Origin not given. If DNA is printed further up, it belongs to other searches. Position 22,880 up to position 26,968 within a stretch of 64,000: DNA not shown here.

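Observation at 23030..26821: Single-gene phosphoesterase + Hsp90-like ATPase fusion: candidate uncharacterised conflict/defence system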

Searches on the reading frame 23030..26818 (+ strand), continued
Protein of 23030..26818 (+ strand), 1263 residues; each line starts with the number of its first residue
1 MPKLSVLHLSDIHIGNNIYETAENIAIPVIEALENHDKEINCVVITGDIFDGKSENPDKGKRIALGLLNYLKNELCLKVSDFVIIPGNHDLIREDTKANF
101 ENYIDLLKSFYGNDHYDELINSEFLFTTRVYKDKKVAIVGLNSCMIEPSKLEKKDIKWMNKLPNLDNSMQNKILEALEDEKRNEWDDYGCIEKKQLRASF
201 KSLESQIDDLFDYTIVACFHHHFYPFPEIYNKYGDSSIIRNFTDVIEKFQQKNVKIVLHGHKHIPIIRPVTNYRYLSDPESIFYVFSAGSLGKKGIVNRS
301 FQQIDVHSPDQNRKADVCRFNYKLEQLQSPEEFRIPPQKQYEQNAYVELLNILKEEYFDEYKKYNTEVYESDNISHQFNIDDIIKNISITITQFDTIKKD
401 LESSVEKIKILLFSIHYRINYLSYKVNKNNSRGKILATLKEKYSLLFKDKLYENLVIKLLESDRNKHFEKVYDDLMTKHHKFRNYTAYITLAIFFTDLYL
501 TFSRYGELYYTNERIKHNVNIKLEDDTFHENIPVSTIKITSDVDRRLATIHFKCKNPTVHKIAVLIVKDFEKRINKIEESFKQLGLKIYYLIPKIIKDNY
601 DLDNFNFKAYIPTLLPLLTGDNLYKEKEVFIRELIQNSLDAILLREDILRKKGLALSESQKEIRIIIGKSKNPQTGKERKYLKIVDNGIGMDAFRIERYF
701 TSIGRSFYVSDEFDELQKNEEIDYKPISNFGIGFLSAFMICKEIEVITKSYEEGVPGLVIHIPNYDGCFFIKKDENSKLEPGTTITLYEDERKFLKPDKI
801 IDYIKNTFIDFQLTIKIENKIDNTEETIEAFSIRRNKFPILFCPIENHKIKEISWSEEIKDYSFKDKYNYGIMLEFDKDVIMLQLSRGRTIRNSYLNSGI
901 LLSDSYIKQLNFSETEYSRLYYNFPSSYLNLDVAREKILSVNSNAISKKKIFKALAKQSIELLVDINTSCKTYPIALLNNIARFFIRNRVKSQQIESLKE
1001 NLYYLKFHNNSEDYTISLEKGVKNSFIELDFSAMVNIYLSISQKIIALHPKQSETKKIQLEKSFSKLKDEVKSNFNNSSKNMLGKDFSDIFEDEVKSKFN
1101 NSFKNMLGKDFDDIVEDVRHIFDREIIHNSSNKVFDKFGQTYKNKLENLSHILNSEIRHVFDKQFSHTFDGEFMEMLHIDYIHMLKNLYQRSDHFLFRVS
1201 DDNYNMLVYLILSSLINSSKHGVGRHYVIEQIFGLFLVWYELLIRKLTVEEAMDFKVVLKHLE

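Call 72: search_protein_families(library=pfam, alignment_id=A3, max_evalue=0.00001)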
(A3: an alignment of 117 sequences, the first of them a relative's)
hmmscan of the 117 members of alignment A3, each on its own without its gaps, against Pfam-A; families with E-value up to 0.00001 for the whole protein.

A. member 1, L013:5593-6933:- (447 aa): 9 families
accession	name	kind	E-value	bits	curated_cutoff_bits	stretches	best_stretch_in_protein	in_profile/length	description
PF00158.32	Sigma54_activat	-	9.6e-66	221.1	20.2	1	136-303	1-168/168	Sigma-54 interaction domain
PF25601.1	AAA_lid_14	-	7.7e-23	80.6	27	1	308-384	1-76/87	AAA+ ATPase lid domain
PF14532.12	Sigma54_activ_2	-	2.8e-22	79.9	25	1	137-307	1-138/138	Sigma-54 interaction domain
PF13426.13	PAS_9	-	9.1e-14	52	27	1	17-119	2-103/103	PAS domain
PF02954.25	HTH_8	-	1.8e-11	44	22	1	411-440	13-42/42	Bacterial regulatory protein, Fis family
PF00989.32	PAS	-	4.5e-11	43.2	22.6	1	8-117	3-113/113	PAS fold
PF08448.16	PAS_4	-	9.4e-08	32.7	23.1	1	12-121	1-109/110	PAS fold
PF07728.20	AAA_5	-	5.4e-07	30.1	22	1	159-278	1-123/139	AAA domain (dynein-related subfamily)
PF01078.27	Mg_chelatase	-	2.6e-06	27.5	20.3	0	218-279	96-159/207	Magnesium chelatase, subunit ChlI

B. families by the number of members that match (of 117 scanned): 179 families (the first 25 are shown)
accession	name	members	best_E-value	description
PF00589.27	Phage_integrase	4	2.6e-20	Phage integrase family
PF13560.12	HTH_31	4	4.6e-13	Helix-turn-helix domain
PF01381.28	HTH_3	3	1.7e-22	Helix-turn-helix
PF13304.12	AAA_21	3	4.2e-14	AAA domain, putative AbiEii toxin, Type IV TA system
PF12844.13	HTH_19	3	5.4e-13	Helix-turn-helix domain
PF02463.25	SMC_N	3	8.1e-11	RecF/RecN/SMC N terminal domain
PF01637.24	ATPase_2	3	1.5e-07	ATPase domain predominantly from Archaea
PF00158.32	Sigma54_activat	2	9.6e-66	Sigma-54 interaction domain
PF01695.23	IstB_IS21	2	1.9e-50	IstB-like ATP binding protein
PF00239.26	Resolvase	2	3.8e-41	Resolvase, N terminal domain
PF13683.12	rve_3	2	1e-26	Integrase core domain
PF00665.32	rve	2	2.4e-21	Integrase core domain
PF07728.20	AAA_5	2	1e-19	AAA domain (dynein-related subfamily)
PF13649.12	Methyltransf_25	2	7.2e-19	Methyltransferase domain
PF13287.12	Fn3_assoc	2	8.9e-16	Fn3 associated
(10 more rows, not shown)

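Call 73: search_protein_families(library=padloc, alignment_id=A3, max_evalue=1e-8)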
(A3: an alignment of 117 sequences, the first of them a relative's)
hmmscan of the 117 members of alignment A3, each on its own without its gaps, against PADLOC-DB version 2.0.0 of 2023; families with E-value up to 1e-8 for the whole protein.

A. member 1, L013:5593-6933:- (447 aa): 3 families
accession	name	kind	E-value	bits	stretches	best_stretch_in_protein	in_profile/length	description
PDLC01995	RtcR_PspF2--CARF_AAA_HTH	-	2.9e-97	324.8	1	119-442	151-480/481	-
PDLC01994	RtcR_PspF1--CARF_AAA_HTH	-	2.6e-52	176.4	1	120-382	144-406/468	-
PDLC01993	RtcR--CARF_AAA_HTH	-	1.2e-44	150.7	1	153-363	200-418/523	-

B. families by the number of members that match (of 117 scanned): 190 families (the first 25 are shown)
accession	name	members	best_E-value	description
PDLC02926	HTH_VI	3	1.3e-13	-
PDLC02980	AriA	3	2.3e-13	-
PDLC03859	LmuB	2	7.7e-31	-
PDLC04134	mad2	2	3e-24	mads_2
PDLC02208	Ppl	2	2.1e-23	-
PDLC03665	Control_protein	2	6.2e-11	control protein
PDLC00128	GajB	1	2.2e-226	UrvD helicase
PDLC05039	PDC-S56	1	3.2e-220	-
PDLC00065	GajA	1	2.9e-194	AAA ATPase domain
PDLC04843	PDC-S05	1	2.7e-159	-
PDLC04853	PDC-S05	1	1.4e-148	-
PDLC04851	PDC-S05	1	8.5e-133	-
PDLC04864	PDC-S05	1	5.4e-130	-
PDLC00137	GajB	1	8.3e-129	UrvD helicase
PDLC04852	PDC-S05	1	6.4e-127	-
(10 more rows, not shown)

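Call 94: search_protein_families(library=pfam, proteins=[L084:4495-7524:+], max_evalue=0.01)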
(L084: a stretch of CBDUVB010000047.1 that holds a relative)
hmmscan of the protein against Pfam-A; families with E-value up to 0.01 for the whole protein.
L084:4495-7524:+ (1010 aa): 2 families
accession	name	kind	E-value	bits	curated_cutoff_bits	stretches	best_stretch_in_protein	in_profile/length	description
PF24391.1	HD-CE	-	8.2e-35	121.2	27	1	69-357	1-261/263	HD-CE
PF13589.12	HATPase_c_3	-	1.2e-06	29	25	1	416-535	7-93/137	Histidine kinase-, DNA gyrase B-, and HSP90-like ATPase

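Call 97: search_solved_structures(query=L044:5510-7582:+, max_evalue=0.001)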
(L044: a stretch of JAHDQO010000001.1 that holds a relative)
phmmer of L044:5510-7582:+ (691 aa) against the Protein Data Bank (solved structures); distinct sequences matched with E-value up to 0.001: 2.
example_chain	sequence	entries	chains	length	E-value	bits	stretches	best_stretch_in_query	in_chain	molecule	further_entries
6p74_A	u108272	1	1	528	0.00013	23.8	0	289-387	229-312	Putative ATP-dependent endonuclease of the OLD family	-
6nk8_A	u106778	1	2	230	0.00043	22.1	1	445-521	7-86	Class 2 OLD family nuclease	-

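Call 98: search_solved_structures(query=L043:15465-17165:+, max_evalue=0.001)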
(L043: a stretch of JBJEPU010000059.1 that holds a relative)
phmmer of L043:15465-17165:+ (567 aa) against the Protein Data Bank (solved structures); distinct sequences matched with E-value up to 0.001: 4.
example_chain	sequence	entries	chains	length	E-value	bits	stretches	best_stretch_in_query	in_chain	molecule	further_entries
8t60_A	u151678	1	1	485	7.1e-28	100.8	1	93-539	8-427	Melibiose permease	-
4m64_A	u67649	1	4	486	8.3e-28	100.5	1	92-539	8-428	Melibiose carrier protein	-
8fq9_A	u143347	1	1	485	1.8e-26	96.1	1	93-539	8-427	Melibiose permease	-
7l16_A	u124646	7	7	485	1.8e-26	96.1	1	93-539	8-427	Melibiose carrier protein | Melibiose permease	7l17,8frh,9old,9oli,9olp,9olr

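Call 100: get_annotated_region(hit=H7, flank=2500)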
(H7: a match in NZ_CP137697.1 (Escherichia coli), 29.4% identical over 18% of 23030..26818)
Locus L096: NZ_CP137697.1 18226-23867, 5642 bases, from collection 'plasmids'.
description: Escherichia coli isolate FELIX_MS533 plasmid pEcFELIX533.1, complete sequence
organism: Escherichia coli (NCBI taxid 562)
taxonomy: Bacteria; Pseudomonadota; Gammaproteobacteria; Enterobacterales; Enterobacteriaceae; Escherichia; Escherichia coli
host: -; source: whole organism; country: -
typing (MOB-suite, as given by PLSDB): non-mobilizable
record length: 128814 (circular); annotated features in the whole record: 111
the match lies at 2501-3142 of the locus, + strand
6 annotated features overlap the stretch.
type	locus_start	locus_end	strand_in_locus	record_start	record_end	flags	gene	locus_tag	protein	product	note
CDS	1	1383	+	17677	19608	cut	dnaX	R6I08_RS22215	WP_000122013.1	DNA polymerase III subunit gamma/tau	GO:0006260 - DNA replication [Evidence IEA]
CDS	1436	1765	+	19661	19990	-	ybaB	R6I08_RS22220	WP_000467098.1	YbaB/EbfC family nucleoid-associated protein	GO:0008150 - biological_process [Evidence IEA]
CDS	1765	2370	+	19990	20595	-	recR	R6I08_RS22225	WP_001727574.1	recombination mediator RecR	GO:0006310 - DNA recombination [Evidence IEA]; GO:0006281 - DNA repair [Evidence IEA]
CDS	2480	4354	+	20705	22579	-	htpG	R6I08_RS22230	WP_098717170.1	molecular chaperone HtpG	GO:0006457 - protein folding [Evidence IEA]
CDS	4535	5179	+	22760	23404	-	adk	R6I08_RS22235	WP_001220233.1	adenylate kinase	GO:0006139 - nucleobase-containing compound metabolic process [Evidence IEA]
CDS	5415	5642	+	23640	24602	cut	hemH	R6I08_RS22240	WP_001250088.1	ferrochelatase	GO:0006779 - porphyrin-containing compound biosynthetic process [Evidence IEA]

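Call 102: find_encoding_contigs(protein=P0077, flank=8000, max_places=2)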
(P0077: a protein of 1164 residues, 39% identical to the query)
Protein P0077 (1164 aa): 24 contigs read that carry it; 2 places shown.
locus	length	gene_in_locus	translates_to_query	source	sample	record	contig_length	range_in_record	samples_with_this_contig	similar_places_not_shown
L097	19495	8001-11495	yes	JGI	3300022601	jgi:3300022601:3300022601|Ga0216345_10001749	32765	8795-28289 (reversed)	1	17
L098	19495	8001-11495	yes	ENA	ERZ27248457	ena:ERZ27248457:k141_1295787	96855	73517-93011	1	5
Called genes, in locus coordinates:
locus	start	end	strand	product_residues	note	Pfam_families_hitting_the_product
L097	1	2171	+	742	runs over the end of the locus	PF12728:HTH_17 (weak), PF02384:N6_Mtase, PF11599:AviRa (weak), PF07669:Eco57I, PF12950:TaqI_C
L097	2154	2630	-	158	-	-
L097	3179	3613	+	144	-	-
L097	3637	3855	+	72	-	-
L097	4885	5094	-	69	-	-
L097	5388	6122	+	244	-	-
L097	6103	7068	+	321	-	-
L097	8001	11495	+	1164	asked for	PF00149:Metallophos, PF13589:HATPase_c_3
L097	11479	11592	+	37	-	-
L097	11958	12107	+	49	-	-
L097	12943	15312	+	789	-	PF02463:SMC_N (faint), PF13166:AAA_13, PF13304:AAA_21 (faint)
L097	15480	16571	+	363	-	-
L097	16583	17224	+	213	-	PF00293:NUDIX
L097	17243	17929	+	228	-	PF00300:His_Phos_1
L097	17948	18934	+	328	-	PF00579:tRNA-synt_1b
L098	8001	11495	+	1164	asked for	PF00149:Metallophos, PF13589:HATPase_c_3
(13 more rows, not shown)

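Call 103: find_encoding_contigs(protein=P0034, flank=8000, max_places=1)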
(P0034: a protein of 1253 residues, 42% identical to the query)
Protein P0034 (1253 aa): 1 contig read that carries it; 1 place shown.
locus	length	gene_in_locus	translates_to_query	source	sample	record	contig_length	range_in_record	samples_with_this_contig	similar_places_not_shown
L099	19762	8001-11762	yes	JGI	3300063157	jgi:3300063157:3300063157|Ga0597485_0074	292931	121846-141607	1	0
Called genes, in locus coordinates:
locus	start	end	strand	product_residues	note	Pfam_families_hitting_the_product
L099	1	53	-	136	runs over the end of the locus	-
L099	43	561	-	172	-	-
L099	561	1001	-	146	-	PF00436:SSB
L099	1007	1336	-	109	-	-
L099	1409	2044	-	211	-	-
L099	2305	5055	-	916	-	PF08800:BT4734-like_N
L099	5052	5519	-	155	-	-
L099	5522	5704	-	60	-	-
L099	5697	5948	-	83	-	-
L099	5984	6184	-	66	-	-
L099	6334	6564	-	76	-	-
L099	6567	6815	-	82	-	-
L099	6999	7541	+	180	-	-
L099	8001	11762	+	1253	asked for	PF00149:Metallophos, PF13589:HATPase_c_3 (weak)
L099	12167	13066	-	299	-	PF01807:Zn_ribbon_DnaG, PF13155:Toprim_2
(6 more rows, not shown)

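Call 104: find_encoding_contigs(protein=P0079, flank=8000, max_places=1)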
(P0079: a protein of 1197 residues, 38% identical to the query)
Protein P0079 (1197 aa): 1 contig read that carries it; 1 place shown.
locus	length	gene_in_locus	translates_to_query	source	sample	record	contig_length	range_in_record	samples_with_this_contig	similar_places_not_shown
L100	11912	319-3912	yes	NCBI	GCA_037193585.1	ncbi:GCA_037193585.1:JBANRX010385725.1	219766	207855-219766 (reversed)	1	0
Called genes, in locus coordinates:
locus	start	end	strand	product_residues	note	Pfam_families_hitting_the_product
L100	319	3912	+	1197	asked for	PF00149:Metallophos, PF13589:HATPase_c_3 (weak)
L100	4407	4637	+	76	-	-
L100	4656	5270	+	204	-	PF05257:CHAP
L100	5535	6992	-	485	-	PF01266:DAO, PF13450:NAD_binding_8 (faint), PF00355:Rieske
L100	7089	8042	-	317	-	PF00389:2-Hacid_dh, PF02826:2-Hacid_dh_C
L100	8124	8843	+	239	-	PF01520:Amidase_3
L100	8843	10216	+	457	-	PF18073:Zn_ribbon_LapB, PF13481:AAA_25, PF03796:DnaB_C (weak), PF06745:ATPase, PF23442:DUF7125, PF00004:AAA (weak), PF13541:ChlI, PF05362:Lon_C, +2 more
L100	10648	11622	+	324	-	PF02899:Phage_int_SAM_1 (faint), PF00589:Phage_integrase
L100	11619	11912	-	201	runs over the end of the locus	-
